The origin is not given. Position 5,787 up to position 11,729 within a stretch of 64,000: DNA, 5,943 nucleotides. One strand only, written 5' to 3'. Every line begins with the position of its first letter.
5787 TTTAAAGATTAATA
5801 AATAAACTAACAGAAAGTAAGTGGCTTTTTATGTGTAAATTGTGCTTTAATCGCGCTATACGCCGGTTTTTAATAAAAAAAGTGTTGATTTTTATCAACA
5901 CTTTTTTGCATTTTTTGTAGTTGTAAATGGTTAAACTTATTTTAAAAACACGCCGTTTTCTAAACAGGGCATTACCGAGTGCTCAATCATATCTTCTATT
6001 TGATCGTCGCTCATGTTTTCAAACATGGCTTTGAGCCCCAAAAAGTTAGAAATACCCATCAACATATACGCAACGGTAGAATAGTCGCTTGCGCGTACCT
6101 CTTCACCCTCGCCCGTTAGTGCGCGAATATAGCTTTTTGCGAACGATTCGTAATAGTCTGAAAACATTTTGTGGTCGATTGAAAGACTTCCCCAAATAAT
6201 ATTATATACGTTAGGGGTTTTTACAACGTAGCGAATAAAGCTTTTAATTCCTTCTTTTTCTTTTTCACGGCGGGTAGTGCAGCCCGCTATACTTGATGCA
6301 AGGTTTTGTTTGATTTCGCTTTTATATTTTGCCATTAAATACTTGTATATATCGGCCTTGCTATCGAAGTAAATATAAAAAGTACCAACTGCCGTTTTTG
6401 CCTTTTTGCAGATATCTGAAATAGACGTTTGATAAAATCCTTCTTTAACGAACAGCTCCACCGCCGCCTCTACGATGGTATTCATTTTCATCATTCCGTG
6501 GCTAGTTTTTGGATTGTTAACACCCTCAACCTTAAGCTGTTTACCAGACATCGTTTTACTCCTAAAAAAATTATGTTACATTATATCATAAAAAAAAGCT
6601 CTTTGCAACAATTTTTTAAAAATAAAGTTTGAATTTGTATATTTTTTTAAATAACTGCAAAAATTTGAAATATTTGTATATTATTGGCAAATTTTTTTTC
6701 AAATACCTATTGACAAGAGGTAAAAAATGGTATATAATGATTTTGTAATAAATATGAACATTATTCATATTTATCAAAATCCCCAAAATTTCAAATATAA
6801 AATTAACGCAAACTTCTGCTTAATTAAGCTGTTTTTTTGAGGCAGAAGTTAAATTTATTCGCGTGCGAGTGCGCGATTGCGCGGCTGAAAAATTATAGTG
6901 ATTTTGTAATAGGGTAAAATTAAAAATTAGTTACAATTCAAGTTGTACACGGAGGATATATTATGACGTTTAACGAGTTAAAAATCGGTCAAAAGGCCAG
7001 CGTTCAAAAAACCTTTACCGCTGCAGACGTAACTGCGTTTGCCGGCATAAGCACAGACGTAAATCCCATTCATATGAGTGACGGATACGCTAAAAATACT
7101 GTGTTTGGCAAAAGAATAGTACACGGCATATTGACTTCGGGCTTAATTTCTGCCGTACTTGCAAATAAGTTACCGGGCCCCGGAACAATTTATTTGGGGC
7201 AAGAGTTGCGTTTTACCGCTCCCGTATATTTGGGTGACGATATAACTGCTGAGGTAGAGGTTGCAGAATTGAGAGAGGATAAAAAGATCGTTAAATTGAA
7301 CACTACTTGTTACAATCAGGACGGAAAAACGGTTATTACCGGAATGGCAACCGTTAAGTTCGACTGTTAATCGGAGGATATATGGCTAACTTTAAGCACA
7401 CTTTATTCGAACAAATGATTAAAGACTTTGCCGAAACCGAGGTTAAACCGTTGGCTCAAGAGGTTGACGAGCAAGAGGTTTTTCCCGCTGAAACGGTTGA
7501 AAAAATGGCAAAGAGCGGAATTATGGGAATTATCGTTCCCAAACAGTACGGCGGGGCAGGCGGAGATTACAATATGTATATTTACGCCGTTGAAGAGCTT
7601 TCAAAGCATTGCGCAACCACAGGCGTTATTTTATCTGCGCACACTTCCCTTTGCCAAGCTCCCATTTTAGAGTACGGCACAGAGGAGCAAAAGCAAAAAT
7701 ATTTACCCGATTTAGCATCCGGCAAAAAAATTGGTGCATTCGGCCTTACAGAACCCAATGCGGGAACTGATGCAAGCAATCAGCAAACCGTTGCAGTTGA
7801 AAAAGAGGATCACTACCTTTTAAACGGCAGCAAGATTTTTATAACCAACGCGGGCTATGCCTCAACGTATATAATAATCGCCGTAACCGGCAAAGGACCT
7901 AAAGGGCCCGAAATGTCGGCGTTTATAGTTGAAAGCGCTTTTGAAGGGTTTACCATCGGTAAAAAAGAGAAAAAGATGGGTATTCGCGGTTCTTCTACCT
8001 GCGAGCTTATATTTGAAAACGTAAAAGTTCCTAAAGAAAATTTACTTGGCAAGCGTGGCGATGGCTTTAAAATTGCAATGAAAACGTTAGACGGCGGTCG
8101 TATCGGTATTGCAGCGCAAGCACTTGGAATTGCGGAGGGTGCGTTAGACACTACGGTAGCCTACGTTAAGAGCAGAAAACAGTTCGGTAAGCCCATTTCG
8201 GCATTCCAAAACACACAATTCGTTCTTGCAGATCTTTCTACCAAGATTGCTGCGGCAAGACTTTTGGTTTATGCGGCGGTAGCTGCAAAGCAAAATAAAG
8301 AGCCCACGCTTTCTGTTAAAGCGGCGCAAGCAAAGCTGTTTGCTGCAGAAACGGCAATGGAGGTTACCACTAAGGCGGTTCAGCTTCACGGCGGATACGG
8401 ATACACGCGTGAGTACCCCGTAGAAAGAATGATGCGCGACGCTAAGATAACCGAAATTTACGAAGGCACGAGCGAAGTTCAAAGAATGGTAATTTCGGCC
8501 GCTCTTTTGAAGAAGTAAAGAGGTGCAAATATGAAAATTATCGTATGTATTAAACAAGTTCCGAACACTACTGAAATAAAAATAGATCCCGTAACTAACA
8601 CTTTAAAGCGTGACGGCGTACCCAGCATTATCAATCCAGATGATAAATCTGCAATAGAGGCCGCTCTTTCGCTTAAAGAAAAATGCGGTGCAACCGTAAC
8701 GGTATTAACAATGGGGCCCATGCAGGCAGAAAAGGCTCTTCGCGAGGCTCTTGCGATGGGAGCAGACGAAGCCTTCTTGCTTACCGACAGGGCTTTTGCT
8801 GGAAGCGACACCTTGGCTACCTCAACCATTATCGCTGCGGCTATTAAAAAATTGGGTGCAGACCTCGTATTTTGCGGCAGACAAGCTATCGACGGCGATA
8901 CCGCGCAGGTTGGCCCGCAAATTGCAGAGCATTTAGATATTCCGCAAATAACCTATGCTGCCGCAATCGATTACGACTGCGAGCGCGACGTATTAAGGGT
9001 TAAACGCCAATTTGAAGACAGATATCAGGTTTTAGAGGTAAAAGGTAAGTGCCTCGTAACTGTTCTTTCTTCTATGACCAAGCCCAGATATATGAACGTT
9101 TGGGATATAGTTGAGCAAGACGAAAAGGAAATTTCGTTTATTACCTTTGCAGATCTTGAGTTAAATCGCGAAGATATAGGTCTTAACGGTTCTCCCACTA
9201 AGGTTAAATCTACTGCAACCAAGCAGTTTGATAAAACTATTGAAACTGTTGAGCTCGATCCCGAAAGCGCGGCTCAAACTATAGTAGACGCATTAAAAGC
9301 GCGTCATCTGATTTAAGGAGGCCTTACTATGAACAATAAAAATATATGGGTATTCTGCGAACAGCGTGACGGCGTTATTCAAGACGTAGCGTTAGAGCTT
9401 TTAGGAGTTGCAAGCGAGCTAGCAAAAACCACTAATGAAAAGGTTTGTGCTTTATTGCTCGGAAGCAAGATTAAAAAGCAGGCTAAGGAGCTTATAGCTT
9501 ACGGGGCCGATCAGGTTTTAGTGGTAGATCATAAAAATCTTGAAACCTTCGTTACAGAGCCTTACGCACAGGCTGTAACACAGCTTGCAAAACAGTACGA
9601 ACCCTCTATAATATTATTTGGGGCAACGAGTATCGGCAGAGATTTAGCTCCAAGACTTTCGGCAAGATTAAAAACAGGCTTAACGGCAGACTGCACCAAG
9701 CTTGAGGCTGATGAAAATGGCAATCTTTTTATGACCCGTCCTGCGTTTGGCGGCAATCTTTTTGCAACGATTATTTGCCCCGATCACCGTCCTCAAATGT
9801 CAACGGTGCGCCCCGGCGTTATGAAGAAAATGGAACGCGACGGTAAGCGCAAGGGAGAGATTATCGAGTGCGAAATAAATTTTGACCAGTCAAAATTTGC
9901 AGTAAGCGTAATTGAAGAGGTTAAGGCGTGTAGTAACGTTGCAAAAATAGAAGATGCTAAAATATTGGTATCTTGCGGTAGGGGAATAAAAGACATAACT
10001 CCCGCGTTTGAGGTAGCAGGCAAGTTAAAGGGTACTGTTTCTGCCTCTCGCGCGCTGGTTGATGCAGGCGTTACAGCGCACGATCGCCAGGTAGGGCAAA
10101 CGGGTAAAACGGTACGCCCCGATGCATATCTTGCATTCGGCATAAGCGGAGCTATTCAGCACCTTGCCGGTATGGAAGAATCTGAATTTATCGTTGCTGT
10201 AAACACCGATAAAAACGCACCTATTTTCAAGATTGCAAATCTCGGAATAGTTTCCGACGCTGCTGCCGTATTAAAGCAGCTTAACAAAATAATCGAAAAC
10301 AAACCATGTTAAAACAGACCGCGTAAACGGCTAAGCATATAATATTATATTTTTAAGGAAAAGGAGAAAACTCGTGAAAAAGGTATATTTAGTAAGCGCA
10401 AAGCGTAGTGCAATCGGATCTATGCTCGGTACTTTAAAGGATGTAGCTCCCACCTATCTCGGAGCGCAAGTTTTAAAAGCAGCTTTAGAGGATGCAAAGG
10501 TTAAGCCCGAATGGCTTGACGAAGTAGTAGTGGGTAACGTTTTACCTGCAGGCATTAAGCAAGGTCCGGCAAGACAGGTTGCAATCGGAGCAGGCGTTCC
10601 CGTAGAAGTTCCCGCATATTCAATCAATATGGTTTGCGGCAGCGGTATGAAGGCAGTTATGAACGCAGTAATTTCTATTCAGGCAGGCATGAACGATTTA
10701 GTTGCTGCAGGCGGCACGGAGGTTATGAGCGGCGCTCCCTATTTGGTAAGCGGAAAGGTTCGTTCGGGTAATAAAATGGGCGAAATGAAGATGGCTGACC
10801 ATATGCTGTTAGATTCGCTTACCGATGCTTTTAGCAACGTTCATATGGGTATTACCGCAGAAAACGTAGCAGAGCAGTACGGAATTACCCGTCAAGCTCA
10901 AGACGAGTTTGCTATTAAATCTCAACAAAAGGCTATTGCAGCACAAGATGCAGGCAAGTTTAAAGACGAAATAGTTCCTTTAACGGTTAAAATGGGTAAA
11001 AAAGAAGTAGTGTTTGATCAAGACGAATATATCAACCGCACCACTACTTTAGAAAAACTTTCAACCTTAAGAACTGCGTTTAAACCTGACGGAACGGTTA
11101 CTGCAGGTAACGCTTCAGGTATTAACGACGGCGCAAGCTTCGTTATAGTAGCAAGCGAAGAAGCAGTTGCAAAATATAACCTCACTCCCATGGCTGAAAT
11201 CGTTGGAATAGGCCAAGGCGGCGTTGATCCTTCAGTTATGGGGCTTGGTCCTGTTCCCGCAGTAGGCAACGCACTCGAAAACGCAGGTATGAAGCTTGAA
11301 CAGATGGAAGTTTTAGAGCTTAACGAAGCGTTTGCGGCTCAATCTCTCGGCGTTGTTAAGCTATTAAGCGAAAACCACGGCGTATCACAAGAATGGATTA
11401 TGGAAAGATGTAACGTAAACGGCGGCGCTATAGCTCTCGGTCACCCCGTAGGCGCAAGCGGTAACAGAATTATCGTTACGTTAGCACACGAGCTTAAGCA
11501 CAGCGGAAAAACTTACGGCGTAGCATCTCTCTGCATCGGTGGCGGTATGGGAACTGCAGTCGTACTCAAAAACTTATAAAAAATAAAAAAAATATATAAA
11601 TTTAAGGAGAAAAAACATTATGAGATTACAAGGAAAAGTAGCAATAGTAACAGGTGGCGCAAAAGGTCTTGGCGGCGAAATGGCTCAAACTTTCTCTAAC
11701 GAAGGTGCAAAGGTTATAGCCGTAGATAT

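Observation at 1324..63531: Very dense intergenic hairpin-repeat family with a conserved, non-palindromic 18-nt core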

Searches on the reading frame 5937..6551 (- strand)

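Call 26: search_protein_families(library=pfam, proteins=[window:5937-6551:-], max_evalue=0.01)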
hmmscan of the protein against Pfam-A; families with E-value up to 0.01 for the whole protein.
window:5937-6551:- (204 aa): 1 family
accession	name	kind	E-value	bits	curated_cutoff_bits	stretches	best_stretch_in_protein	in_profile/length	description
PF00440.29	TetR_N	-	2.5e-14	53.2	24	1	26-71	1-46/47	Bacterial regulatory proteins, tetR family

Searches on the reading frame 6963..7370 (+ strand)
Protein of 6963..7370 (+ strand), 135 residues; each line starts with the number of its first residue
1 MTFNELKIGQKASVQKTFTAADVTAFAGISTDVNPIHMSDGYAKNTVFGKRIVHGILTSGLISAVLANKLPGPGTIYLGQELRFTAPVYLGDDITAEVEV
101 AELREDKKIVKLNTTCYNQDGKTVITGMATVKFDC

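Call 49: search_protein_families(library=pfam, proteins=[window:6963-7370:+], max_evalue=0.001)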
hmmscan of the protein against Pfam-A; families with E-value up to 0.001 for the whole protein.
window:6963-7370:+ (135 aa): 2 families
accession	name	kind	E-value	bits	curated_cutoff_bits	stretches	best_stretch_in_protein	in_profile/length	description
PF01575.25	MaoC_dehydratas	-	1.1e-24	86.8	27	1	10-114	10-115/123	MaoC like domain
PF13452.11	FAS1_DH_region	-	6.9e-09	36.4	22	1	13-126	9-131/132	FAS1-like, dehydratase domain region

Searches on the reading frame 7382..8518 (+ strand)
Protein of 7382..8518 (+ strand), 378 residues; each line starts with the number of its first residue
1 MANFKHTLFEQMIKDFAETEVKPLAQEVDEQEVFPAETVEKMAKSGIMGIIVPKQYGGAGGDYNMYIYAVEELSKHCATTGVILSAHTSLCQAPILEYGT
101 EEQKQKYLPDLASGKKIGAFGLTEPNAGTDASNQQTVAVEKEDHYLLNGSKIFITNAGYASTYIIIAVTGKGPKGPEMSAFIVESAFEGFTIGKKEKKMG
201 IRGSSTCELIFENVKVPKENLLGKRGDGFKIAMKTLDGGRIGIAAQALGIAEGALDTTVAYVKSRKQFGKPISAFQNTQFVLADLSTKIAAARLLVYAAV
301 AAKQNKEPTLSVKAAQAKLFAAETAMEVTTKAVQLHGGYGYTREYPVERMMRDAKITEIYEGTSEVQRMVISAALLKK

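Call 49: search_protein_families(library=pfam, proteins=[window:7382-8518:+], max_evalue=0.001)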
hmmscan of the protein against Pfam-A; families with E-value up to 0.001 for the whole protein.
window:7382-8518:+ (378 aa): 5 families
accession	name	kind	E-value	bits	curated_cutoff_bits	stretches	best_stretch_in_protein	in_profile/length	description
PF00441.29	Acyl-CoA_dh_1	-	6.9e-54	182.5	22.4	1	226-375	1-149/150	Acyl-CoA dehydrogenase, C-terminal domain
PF02771.21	Acyl-CoA_dh_N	-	1.8e-38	131.9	22.9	1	6-115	4-113/113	Acyl-CoA dehydrogenase, N-terminal domain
PF08028.16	Acyl-CoA_dh_2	-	1.9e-29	103.1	22.7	1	241-364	1-133/134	Acyl-CoA dehydrogenase, C-terminal domain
PF02770.24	Acyl-CoA_dh_M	-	2.3e-26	92.3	33.3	1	119-214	1-97/97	Acyl-CoA dehydrogenase, middle domain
PF22924.1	ACOX_C_alpha1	-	0.00013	22.3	27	0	240-366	8-159/169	Acyl-CoA oxidase, C-alpha1 domain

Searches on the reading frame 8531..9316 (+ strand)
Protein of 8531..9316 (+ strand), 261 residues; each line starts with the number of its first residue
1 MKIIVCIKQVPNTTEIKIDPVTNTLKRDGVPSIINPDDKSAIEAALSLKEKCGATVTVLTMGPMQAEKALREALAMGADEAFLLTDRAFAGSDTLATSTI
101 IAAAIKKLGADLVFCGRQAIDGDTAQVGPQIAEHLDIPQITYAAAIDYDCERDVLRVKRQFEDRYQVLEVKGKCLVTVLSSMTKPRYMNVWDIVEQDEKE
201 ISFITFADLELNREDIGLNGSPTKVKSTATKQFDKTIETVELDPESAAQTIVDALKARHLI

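Call 49: search_protein_families(library=pfam, proteins=[window:8531-9316:+], max_evalue=0.001)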
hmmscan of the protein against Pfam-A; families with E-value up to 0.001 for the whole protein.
window:8531-9316:+ (261 aa): 1 family
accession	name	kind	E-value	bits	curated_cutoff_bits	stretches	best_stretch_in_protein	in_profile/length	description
PF01012.27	ETF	-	2.9e-45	154.7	26.7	1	23-185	2-162/181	Electron transfer flavoprotein domain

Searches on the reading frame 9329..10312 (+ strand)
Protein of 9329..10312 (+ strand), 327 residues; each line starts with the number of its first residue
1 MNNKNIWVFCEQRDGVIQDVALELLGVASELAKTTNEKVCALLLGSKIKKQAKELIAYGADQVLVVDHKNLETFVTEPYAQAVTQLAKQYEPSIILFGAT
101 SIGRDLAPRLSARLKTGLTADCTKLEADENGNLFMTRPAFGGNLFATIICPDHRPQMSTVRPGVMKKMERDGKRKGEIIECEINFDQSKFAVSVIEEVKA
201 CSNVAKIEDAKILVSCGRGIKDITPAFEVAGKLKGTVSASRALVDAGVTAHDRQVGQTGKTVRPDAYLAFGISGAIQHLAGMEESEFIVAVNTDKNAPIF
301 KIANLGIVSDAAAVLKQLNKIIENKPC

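Call 49: search_protein_families(library=pfam, proteins=[window:9329-10312:+], max_evalue=0.001)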
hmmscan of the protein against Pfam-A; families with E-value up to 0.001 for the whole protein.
window:9329-10312:+ (327 aa): 2 families
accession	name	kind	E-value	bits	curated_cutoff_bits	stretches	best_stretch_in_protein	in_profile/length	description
PF01012.27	ETF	-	1.9e-54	184.7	26.7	1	6-182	1-177/181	Electron transfer flavoprotein domain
PF00766.25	ETF_alpha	-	7.2e-29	100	27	1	206-283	1-81/81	Electron transfer flavoprotein FAD-binding domain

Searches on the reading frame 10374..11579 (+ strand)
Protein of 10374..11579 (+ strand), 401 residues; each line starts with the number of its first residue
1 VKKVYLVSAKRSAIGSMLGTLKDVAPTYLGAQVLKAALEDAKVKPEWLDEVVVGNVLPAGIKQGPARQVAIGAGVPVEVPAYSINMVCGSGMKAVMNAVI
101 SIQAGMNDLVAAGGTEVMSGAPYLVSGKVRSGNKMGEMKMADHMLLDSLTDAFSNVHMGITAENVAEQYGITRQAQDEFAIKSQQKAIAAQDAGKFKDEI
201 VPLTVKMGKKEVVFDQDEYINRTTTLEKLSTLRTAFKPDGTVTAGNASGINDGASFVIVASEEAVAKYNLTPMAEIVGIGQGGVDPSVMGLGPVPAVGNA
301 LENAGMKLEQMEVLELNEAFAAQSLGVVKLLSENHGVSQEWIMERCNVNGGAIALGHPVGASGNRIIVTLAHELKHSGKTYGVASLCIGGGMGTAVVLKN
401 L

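Call 49: search_protein_families(library=pfam, proteins=[window:10374-11579:+], max_evalue=0.001)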
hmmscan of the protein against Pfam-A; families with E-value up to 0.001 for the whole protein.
window:10374-11579:+ (401 aa): 3 families
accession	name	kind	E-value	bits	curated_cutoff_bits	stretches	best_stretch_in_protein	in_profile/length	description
PF00108.29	Thiolase_N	-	1.5e-95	320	26.4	1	4-263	1-260/260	Thiolase, N-terminal domain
PF02803.24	Thiolase_C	-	4.7e-43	146.2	27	1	270-399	1-122/123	Thiolase, C-terminal domain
PF00109.32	ketoacyl-synt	-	0.00098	19.2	20.8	0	80-120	166-206/252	Beta-ketoacyl synthase, N-terminal domain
